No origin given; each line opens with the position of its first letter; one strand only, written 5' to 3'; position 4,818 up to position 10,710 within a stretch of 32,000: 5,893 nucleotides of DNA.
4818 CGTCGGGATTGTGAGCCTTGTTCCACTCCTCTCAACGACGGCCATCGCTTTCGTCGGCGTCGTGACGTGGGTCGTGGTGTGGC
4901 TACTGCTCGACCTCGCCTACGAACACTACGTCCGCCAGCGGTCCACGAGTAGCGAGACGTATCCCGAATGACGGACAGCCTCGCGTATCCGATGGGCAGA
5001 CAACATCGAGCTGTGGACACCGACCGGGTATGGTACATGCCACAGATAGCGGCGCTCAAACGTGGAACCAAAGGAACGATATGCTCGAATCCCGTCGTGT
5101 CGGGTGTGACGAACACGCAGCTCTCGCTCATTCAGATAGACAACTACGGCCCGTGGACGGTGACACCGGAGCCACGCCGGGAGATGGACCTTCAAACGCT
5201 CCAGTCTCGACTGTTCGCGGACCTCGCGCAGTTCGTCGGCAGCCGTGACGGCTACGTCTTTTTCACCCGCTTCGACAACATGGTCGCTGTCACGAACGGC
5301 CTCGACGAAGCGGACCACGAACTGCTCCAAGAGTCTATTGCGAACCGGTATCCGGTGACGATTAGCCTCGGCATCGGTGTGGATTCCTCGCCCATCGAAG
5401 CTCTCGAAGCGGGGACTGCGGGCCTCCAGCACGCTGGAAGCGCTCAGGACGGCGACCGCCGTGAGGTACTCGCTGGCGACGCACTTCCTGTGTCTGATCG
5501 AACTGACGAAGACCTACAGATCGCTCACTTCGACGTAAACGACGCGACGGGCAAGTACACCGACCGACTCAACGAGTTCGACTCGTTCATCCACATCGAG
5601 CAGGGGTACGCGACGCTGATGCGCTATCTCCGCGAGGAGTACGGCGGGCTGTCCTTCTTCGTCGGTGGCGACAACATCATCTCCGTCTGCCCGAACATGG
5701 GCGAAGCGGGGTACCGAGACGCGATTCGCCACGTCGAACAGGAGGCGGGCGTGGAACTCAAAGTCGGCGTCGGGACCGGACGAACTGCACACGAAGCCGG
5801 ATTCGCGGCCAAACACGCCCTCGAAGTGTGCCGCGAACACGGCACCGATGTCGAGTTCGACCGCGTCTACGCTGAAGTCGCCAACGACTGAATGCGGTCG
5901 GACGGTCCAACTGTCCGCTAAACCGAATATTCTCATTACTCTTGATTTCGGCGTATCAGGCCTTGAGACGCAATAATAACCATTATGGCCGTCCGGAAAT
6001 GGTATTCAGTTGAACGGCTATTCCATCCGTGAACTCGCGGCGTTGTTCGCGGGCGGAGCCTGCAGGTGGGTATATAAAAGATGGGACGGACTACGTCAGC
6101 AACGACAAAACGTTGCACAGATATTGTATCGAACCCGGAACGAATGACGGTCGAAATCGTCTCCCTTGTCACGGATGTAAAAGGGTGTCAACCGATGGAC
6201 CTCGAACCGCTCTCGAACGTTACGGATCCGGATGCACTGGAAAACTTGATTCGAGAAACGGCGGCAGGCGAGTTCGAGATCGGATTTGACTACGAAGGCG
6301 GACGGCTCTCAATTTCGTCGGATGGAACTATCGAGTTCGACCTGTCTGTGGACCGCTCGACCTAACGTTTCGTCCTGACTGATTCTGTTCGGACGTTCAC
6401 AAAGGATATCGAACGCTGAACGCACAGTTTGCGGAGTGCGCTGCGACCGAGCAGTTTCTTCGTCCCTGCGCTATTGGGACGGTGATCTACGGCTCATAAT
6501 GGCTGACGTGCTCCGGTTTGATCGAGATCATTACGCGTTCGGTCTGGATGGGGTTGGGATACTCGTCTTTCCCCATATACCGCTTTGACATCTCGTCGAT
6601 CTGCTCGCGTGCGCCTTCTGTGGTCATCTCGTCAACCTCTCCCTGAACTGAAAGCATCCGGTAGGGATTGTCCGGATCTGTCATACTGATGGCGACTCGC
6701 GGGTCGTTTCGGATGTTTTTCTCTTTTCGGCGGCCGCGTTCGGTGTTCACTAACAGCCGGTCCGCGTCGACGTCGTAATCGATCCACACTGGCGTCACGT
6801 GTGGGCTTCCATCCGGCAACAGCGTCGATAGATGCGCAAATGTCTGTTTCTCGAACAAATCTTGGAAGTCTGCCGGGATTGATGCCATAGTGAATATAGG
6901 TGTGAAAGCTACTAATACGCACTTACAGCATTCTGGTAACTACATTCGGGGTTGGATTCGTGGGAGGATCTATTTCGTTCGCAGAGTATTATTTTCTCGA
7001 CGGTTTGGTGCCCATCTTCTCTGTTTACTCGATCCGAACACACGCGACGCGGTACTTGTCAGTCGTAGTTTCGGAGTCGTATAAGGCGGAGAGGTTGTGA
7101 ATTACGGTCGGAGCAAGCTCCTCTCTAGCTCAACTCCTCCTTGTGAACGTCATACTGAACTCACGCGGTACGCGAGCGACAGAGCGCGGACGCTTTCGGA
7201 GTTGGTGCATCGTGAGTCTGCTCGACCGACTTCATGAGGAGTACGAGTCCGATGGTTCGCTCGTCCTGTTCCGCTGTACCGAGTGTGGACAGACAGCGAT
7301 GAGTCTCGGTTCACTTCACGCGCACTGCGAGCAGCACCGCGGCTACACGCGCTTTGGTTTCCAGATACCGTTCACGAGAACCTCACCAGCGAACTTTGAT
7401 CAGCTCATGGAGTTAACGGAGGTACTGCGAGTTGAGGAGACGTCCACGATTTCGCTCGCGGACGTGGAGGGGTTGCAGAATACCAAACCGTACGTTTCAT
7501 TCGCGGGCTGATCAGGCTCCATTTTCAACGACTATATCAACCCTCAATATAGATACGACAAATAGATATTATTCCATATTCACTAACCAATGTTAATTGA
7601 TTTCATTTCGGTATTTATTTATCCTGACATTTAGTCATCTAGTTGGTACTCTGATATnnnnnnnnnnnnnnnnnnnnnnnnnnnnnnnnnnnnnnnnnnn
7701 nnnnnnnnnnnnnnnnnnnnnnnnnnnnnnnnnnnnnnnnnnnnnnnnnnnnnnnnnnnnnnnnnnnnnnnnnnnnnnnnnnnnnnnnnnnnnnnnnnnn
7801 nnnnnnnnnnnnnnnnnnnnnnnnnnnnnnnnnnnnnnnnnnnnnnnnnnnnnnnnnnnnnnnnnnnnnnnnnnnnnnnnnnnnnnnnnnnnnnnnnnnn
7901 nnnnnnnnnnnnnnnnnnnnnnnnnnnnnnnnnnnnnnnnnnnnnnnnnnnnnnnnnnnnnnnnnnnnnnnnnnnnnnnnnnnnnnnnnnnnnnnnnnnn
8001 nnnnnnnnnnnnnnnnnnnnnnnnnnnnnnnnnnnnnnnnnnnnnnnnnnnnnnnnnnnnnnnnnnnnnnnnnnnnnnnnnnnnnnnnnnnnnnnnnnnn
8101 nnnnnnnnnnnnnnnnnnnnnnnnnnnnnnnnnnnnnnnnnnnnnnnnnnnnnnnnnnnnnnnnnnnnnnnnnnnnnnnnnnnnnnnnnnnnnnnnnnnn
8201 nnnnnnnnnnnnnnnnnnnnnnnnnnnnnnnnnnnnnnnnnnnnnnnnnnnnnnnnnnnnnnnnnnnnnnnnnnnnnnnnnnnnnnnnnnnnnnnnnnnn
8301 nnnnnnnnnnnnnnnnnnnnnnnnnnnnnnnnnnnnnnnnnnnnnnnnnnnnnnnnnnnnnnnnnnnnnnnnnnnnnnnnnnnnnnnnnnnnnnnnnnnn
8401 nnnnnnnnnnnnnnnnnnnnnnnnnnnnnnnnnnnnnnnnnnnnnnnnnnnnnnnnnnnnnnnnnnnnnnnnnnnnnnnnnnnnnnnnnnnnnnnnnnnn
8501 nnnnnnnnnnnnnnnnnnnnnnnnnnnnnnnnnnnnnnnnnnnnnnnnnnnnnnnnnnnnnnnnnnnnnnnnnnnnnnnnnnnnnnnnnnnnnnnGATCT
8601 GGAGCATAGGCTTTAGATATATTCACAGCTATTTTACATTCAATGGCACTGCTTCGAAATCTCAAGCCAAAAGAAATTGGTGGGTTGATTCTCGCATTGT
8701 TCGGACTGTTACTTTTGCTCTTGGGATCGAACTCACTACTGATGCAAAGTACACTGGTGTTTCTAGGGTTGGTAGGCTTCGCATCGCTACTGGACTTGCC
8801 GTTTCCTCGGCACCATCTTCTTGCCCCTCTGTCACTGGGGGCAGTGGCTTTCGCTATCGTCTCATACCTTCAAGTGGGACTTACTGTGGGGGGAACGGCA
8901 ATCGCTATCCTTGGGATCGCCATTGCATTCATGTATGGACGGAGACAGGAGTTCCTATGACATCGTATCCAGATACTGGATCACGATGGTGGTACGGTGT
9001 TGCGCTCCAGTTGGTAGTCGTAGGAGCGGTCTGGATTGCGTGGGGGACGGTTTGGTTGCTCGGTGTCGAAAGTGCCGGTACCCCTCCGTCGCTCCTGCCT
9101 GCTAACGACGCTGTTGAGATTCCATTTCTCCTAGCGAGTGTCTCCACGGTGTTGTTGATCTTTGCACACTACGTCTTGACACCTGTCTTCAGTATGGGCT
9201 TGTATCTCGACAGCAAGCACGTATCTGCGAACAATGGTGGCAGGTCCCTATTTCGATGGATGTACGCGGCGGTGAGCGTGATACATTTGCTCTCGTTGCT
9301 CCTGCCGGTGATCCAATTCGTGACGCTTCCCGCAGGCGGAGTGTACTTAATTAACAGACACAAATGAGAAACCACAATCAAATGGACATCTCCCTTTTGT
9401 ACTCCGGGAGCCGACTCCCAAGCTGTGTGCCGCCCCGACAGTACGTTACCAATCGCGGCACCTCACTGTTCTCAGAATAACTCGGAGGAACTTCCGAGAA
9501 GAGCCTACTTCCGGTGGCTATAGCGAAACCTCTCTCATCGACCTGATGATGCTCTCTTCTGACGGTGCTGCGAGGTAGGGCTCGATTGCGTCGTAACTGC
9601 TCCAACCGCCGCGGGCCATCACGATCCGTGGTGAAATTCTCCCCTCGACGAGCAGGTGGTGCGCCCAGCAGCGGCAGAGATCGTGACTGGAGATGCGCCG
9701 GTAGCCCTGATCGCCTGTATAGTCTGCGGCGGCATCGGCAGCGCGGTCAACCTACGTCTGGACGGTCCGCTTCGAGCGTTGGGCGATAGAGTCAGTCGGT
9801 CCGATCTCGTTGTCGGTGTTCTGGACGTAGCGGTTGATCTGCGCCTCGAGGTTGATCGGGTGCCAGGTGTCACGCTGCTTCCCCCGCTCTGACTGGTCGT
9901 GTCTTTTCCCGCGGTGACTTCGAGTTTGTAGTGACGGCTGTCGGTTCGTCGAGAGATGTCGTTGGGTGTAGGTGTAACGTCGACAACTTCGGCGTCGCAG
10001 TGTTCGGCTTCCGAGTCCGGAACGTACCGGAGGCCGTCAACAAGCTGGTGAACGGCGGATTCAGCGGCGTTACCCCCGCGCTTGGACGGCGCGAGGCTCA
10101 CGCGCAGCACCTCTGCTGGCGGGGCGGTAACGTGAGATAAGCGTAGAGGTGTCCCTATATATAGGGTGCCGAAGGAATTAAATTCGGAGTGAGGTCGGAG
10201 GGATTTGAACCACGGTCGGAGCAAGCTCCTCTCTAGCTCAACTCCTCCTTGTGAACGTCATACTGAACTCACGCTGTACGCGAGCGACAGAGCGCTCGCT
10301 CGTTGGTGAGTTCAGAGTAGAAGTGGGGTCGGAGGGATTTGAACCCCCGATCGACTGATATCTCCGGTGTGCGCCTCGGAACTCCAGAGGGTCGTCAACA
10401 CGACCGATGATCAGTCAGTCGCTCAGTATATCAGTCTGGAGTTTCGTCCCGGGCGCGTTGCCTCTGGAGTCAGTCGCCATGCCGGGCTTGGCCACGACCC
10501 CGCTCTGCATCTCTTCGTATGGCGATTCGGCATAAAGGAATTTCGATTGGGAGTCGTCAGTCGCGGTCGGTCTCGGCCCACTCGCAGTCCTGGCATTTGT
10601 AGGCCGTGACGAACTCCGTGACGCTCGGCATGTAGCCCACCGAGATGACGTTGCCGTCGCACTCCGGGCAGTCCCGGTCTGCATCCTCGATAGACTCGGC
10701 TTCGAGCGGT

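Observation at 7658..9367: AT-rich four-gene secreted/membrane cassette of unknown function as island cargo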

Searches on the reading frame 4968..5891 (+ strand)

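Call 6: search_protein_families(library=pfam, proteins=[window:4968-5891:+], max_evalue=0.1)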
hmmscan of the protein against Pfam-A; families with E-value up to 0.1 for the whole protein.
window:4968-5891:+ (307 aa): 4 families
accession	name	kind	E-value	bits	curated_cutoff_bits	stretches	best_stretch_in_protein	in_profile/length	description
PF05165.17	GCH_III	-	2e-87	293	21.3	1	53-291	2-235/246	GTP cyclohydrolase III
PF17853.6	GGDEF_2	-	1.8e-06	28.6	24.5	1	213-284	37-110/116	GGDEF-like domain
PF18182.6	mCpol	-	0.0025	18.6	26.4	0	211-286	33-105/114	minimal CRISPR polymerase domain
PF24898.2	GGDEF_GdpP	-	0.071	13.8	30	0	121-147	72-98/126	Cyclic-di-AMP phosphodiesterase GdpP-like, GGDEF domain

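Call 7: search_protein_families(library=ncbifam, proteins=[window:4968-5891:+], max_evalue=0.1)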
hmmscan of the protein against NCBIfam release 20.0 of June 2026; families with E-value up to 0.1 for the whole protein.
window:4968-5891:+ (307 aa): 1 family
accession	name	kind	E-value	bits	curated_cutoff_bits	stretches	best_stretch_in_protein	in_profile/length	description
NF002587.0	PRK02240.1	subfamily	1.5e-122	408.2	306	1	48-297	2-251/257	GTP cyclohydrolase IIa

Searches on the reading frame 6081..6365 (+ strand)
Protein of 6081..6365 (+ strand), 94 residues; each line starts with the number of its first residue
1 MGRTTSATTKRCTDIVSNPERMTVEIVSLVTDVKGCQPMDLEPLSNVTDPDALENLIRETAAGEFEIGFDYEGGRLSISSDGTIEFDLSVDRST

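Call 6: search_protein_families(library=pfam, proteins=[window:6081-6365:+], max_evalue=0.1)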
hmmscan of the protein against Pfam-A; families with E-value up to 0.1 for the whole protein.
window:6081-6365:+ (94 aa): 1 family
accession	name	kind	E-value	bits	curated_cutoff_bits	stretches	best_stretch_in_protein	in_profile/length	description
PF18545.6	HalOD1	-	3e-16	59.8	26.3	1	20-86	3-72/74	Halobacterial output domain 1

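Call 7: search_protein_families(library=ncbifam, proteins=[window:6081-6365:+], max_evalue=0.1)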
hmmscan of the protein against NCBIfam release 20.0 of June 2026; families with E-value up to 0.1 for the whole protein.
window:6081-6365:+ (94 aa): 1 family
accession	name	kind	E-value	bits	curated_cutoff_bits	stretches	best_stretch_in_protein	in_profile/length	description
NF053557.1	DdfA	equivalog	7.5e-15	54.6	70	1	24-84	2-67/67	DdfA family disk-determining factor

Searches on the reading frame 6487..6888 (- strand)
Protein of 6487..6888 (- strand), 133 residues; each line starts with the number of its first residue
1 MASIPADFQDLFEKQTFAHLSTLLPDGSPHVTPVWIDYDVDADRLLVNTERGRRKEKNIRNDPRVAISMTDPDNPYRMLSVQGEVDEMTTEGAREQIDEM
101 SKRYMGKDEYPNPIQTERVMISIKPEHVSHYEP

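Call 6: search_protein_families(library=pfam, proteins=[window:6487-6888:-], max_evalue=0.1)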
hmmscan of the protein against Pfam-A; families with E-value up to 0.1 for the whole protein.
window:6487-6888:- (133 aa): 3 families
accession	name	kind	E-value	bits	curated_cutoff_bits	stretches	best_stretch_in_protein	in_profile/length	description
PF01243.27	PNPOx_N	-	1.7e-18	67.5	28.1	1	6-129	3-117/120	Pyridoxamine 5'-phosphate oxidase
PF12900.13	Pyridox_ox_2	-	3.8e-07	30.6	27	1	9-129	6-137/140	Pyridoxamine 5'-phosphate oxidase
PF16242.11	Pyrid_ox_like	-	0.069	13.1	28.8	1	8-89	6-86/149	Pyridoxamine 5'-phosphate oxidase like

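Call 7: search_protein_families(library=ncbifam, proteins=[window:6487-6888:-], max_evalue=0.1)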
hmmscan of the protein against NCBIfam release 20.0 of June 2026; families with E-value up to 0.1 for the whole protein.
window:6487-6888:- (133 aa): 6 families
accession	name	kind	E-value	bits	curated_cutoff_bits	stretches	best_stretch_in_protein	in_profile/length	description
TIGR03618.1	Rv1155_F420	subfamily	2.5e-33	115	79.05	1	9-129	2-126/127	TIGR03618 family F420-dependent PPOX class oxidoreductase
TIGR03666.1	Rv2061_F420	subfamily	1.9e-12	46.9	84.9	1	12-105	9-100/132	PPOX class F420-dependent oxidoreductase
TIGR03667.1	Rv3369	hypoth_equivalog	2.1e-09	37.4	125.3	1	7-105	6-102/130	TIGR03667 family PPOX class F420-dependent oxidoreductase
TIGR04023.1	PPOX_MSMEG_5819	subfamily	2.1e-06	27.7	85.6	1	11-96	8-99/115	PPOX class F420-dependent oxidoreductase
TIGR03668.1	Rv0121_F420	hypoth_equivalog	7.4e-05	22.8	119.15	1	8-67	5-75/141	TIGR03668 family PPOX class F420-dependent oxidoreductase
TIGR00558.3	pdxH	equivalog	0.0099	15.5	180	1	16-94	22-98/190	pyridoxamine 5'-phosphate oxidase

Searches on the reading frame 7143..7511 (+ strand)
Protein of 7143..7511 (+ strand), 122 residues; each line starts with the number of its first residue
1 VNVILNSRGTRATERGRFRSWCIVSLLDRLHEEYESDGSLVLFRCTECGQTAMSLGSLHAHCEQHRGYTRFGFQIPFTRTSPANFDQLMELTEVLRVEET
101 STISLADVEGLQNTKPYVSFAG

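Call 6: search_protein_families(library=pfam, proteins=[window:7143-7511:+], max_evalue=0.1)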
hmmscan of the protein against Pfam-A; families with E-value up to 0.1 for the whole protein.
window:7143-7511:+ (122 aa): 2 families
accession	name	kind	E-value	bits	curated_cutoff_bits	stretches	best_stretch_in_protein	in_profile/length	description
PF23107.1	Zf-C2H2_ZNF451_C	-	0.0049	17.9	30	1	42-67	2-27/59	Two consecutive Zinc fingers C2H2 type, ZNF451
PF13894.12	zf-C2H2_4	-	0.01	16.9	27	1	43-65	1-23/24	C2H2-type zinc finger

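Call 7: search_protein_families(library=ncbifam, proteins=[window:7143-7511:+], max_evalue=0.1)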
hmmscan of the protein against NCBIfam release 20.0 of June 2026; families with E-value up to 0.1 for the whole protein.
window:7143-7511:+ (122 aa): 0 families

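Call 26: search_protein_families(library=phrogs, proteins=[window:7143-7511:+], max_evalue=0.1)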
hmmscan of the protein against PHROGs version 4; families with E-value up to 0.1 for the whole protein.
window:7143-7511:+ (122 aa): 0 families

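Call 27: search_protein_families(library=padloc, proteins=[window:7143-7511:+], max_evalue=0.1)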
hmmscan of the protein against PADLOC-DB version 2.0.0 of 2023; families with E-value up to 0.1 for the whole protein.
window:7143-7511:+ (122 aa): 0 families

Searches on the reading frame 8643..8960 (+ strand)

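Call 6: search_protein_families(library=pfam, proteins=[window:8643-8960:+], max_evalue=0.1)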
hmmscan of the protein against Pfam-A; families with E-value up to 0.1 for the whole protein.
window:8643-8960:+ (105 aa): 1 family
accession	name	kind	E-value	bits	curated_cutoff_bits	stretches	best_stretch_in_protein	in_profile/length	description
PF20358.3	DUF6653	-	0.072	13.2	27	1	41-95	83-137/170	Family of unknown function (DUF6653)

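Call 7: search_protein_families(library=ncbifam, proteins=[window:8643-8960:+], max_evalue=0.1)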
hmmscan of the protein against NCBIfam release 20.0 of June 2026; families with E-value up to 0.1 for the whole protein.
window:8643-8960:+ (105 aa): 0 families

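Call 26: search_protein_families(library=phrogs, proteins=[window:8643-8960:+], max_evalue=0.1)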
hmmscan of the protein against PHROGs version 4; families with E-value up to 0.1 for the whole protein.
window:8643-8960:+ (105 aa): 1 family
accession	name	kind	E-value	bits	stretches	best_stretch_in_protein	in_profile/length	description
phrog_26924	-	unknown function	0.048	15.5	1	11-88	12-81/86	-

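Call 27: search_protein_families(library=padloc, proteins=[window:8643-8960:+], max_evalue=0.1)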
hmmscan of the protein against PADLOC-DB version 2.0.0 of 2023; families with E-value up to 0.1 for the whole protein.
window:8643-8960:+ (105 aa): 0 families

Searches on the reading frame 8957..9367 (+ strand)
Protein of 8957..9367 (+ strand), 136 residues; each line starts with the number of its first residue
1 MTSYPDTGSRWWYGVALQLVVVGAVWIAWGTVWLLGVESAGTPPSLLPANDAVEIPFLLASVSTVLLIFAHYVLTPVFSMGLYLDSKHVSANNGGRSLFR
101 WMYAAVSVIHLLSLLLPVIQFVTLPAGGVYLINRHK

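Call 6: search_protein_families(library=pfam, proteins=[window:8957-9367:+], max_evalue=0.1)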
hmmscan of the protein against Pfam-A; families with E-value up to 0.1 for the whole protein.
window:8957-9367:+ (136 aa): 0 families

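Call 7: search_protein_families(library=ncbifam, proteins=[window:8957-9367:+], max_evalue=0.1)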
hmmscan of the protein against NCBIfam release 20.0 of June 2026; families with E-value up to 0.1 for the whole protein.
window:8957-9367:+ (136 aa): 0 families

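Call 19: find_homologous_proteins(query=window:8957-9367:+)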
Query window:8957-9367:+ (136 aa): 2 proteins with E <= 0.001 among 83 candidates.
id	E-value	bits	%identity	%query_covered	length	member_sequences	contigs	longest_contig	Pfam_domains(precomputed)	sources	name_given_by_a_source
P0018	1.8e-80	286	98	100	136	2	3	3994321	-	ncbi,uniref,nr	ncbi:hypothetical protein GL213_09680 [Halogeometricum borinquense]|uniref:Uncharacterized protein n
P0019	4.9e-5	42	86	21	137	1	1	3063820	-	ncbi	-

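Call 22: find_encoding_contigs(protein=P0018, flank=10000, max_places=3)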
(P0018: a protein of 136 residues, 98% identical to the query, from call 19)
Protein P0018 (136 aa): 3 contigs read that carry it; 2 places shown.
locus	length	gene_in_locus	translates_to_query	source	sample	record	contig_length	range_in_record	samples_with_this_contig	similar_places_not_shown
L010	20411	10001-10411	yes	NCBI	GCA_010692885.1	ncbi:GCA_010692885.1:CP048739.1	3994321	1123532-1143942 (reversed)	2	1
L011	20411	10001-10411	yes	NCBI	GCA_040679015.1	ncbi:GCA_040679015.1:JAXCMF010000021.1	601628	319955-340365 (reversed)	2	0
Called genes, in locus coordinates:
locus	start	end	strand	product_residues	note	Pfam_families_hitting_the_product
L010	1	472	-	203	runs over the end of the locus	PF13618:Gluconate_2-dh3 (weak)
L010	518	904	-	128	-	PF07853:DUF1648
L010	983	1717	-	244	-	PF01557:FAA_hydrolase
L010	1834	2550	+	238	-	PF00753:Lactamase_B, PF13483:Lactamase_B_3, PF12706:Lactamase_B_2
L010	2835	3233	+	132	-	PF02566:OsmC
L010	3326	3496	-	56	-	-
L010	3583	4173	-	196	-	PF01965:DJ-1_PfpI, PF00117:GATase (weak)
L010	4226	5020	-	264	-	PF00702:Hydrolase, PF13344:Hydrolase_6, PF13242:Hydrolase_like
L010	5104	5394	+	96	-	-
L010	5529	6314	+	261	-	PF05165:GCH_III, PF17853:GGDEF_2 (faint)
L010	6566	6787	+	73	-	PF18545:HalOD1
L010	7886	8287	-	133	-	PF01243:PNPOx_N, PF12900:Pyridox_ox_2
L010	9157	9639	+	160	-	-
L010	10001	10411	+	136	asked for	-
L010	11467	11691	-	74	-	PF19108:DUF5795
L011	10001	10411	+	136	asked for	-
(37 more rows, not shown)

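Call 26: search_protein_families(library=phrogs, proteins=[window:8957-9367:+], max_evalue=0.1)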
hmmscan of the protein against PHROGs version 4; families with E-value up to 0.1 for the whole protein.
window:8957-9367:+ (136 aa): 0 families

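Call 27: search_protein_families(library=padloc, proteins=[window:8957-9367:+], max_evalue=0.1)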
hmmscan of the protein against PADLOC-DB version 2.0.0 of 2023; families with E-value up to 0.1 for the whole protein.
window:8957-9367:+ (136 aa): 0 families

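Call 103: search_dna_similar(query=window:8957-9364:+, collection=phages, mode=protein, max_evalue=1, max_rows=10)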
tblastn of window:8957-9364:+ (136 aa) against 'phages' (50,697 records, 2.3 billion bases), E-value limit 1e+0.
No match.

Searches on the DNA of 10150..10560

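Call 101: search_rna_families(source=window, start=10150, end=10560, threshold=evalue, max_evalue=1, show_alignments=2)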
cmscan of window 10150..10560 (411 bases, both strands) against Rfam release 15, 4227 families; matches with E-value up to 1: 1.
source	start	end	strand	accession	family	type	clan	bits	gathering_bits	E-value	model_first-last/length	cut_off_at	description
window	10324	10501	-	RF00005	tRNA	Gene; tRNA;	CL00001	45.7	29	9.6e-09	1-71/71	no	tRNA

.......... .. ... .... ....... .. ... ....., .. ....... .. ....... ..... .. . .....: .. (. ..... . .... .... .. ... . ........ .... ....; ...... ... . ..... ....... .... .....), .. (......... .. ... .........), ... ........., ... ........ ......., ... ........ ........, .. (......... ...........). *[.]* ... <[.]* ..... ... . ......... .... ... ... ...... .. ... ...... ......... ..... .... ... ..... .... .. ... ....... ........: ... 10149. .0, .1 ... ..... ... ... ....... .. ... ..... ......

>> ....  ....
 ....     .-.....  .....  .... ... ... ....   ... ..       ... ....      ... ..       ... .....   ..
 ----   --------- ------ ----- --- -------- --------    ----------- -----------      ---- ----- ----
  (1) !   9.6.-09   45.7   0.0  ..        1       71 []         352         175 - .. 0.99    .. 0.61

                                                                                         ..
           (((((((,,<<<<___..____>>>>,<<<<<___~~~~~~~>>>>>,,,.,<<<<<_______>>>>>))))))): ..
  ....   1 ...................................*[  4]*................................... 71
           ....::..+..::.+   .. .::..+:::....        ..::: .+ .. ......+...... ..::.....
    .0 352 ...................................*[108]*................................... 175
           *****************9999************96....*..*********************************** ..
